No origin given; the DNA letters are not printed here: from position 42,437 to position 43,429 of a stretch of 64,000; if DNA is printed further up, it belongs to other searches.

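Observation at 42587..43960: The islet's only cargo is a convergent pair of AT-rich orphan genes: candidate undescribed defence or abortive-infection module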

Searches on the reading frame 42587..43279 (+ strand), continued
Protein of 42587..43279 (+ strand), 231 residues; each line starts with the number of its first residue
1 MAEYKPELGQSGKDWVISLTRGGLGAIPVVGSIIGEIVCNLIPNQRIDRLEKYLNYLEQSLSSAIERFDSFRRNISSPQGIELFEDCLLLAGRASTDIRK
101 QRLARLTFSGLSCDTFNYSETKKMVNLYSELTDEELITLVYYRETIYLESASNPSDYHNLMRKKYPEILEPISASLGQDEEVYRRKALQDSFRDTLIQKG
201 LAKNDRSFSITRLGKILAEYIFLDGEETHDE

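Call 75: search_protein_families(library=pfam, proteins=[P0139, P0264, P0255, P0169, P0147, P0250, P0246, P0001], max_evalue=1)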
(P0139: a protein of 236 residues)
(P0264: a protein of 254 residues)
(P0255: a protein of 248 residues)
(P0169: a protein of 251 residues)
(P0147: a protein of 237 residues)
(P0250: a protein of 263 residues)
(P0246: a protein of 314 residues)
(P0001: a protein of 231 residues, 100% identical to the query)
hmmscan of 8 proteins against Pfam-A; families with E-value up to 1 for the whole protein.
P0139 (236 aa): 1 family
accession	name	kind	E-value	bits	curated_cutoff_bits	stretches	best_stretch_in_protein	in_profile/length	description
PF14337.13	Abi_alpha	-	0.00059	20.3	29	1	45-193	5-149/196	Abortive infection alpha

P0264 (254 aa): 1 family
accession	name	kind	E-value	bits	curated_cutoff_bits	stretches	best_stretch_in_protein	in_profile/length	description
PF14337.13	Abi_alpha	-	0.066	13.6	29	1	131-226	73-167/196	Abortive infection alpha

P0255 (248 aa): 3 families
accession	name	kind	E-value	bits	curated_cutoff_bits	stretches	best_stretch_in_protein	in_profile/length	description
PF15565.11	Imm30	-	0.015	15.8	27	1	78-125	2-49/98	Immunity protein 30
PF25228.1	Lips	-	0.085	11.4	27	1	38-190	134-285/892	Lips protein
PF08597.15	eIF3_subunit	-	0.13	12.6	28.9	1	72-115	159-202/250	Translation initiation factor eIF3 subunit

P0169 (251 aa): 1 family
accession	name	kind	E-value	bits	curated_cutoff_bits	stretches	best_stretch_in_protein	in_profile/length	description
PF14337.13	Abi_alpha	-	0.042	14.3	29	1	188-244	126-194/196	Abortive infection alpha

P0147 (237 aa): 1 family
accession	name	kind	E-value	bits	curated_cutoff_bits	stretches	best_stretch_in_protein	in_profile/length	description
PF14337.13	Abi_alpha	-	0.00013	22.5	29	1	86-228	34-192/196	Abortive infection alpha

P0250 (263 aa): 1 family
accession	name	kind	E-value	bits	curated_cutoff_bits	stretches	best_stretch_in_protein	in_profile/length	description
PF04286.17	DUF445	-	0.033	14.5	33.8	1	56-145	33-121/368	Protein of unknown function (DUF445)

P0246 (314 aa): 2 families
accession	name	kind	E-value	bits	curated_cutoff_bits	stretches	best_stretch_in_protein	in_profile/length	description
PF14337.13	Abi_alpha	-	1.7e-05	25.4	29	1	116-299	2-194/196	Abortive infection alpha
PF19823.4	DUF6305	-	0.14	12.2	25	1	186-260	65-139/154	Domain of unknown function (DUF6305)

P0001 (231 aa): 1 family
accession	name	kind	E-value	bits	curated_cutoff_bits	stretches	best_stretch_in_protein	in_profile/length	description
PF06971.19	Put_DNA-bind_N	-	0.054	14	27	1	42-70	2-30/49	Putative DNA-binding protein N-terminus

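Call 108: find_related_loci(query=A6, collection=genome_contigs, flank=8000)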
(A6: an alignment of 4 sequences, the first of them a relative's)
Query A6 (231 aa) in genome_contigs; peptide patterns used: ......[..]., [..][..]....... (x = any residue, [..] = any of these).
216 stretches matched a pattern; 2 encode a relative of the query (tblastn E <= 1e-3); 2 distinct loci.
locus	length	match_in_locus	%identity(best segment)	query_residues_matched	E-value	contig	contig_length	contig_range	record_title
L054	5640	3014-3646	40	7-221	3e-49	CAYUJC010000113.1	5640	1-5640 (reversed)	MAG TPA_asm: uncultured Desulfuromonas sp. isolate binchicken_co173_277 genome assembly, contig: NODE_46841_length_5640_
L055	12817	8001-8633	38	7-221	5e-46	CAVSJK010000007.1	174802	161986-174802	MAG: uncultured delta proteobacterium isolate MFD01721.bin.1.248 genome assembly, contig: contig_69707, whole genome sho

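Call 115: search_protein_families(library=pfam, proteins=[L055:5687-6679:+, L055:6728-7291:+, L055:7293-7967:+, L055:8740-9195:+, L055:9273-10181:+, L055:10230-10817:+, L054:804-1655:+, L054:2269-2880:+, L011:972-2294:+, L001:5213-6007:-], max_evalue=0.001)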
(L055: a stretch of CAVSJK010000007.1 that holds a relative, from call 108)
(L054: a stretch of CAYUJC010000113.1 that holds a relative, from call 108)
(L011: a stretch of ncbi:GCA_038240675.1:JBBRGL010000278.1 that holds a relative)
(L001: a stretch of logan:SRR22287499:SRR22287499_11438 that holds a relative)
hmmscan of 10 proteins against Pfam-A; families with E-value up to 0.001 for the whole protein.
L055:5687-6679:+ (330 aa): 2 families
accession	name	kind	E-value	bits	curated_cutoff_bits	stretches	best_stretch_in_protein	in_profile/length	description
PF13676.11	TIR_2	-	5.4e-12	46.7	28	1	9-110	1-102/122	TIR domain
PF01582.25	TIR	-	6.6e-05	23.2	21.3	1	9-112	4-111/179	TIR domain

L055:6728-7291:+ (187 aa): 0 families

L055:7293-7967:+ (224 aa): 4 families
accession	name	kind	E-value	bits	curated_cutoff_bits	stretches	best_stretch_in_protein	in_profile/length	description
PF13676.11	TIR_2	-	8.1e-24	84.9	28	1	72-192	1-122/122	TIR domain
PF01582.25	TIR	-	4.2e-11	43.4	21.3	1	73-164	2-97/179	TIR domain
PF08937.16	ThsB_TIR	-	5.6e-05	23.9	21.2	1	107-151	44-88/100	Thoeris protein ThsB, TIR-like domain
PF03129.25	HGTP_anticodon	-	0.00062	20.3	21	0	71-112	1-46/94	Anticodon binding domain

L055:8740-9195:+ (151 aa): 0 families

L055:9273-10181:+ (302 aa): 1 family
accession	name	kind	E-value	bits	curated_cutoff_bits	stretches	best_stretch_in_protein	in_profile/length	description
PF14280.11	DUF4365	-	5.8e-17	62.5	24.3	1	14-124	2-109/139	Domain of unknown function (DUF4365)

L055:10230-10817:+ (195 aa): 0 families

L054:804-1655:+ (283 aa): 3 families
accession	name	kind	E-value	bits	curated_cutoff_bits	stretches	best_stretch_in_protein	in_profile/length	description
PF01797.21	Y1_Tnp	-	4.2e-10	40.2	23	1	15-120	8-118/121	Transposase IS200 like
PF13936.12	HTH_38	-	2.7e-06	27.4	27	1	252-281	13-41/44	Helix-turn-helix domain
PF13384.12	HTH_23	-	0.00013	22.1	24.6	1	251-281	9-38/50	Homeodomain-like domain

L054:2269-2880:+ (203 aa): 1 family
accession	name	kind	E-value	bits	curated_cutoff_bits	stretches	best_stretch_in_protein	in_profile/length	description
PF07929.16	PRiA4_ORF3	-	2.4e-56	190.6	26.6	1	8-186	2-171/173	Plasmid pRiA4b ORF-3-like protein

L011:972-2294:+ (440 aa): 0 families

L001:5213-6007:- (264 aa): 0 families
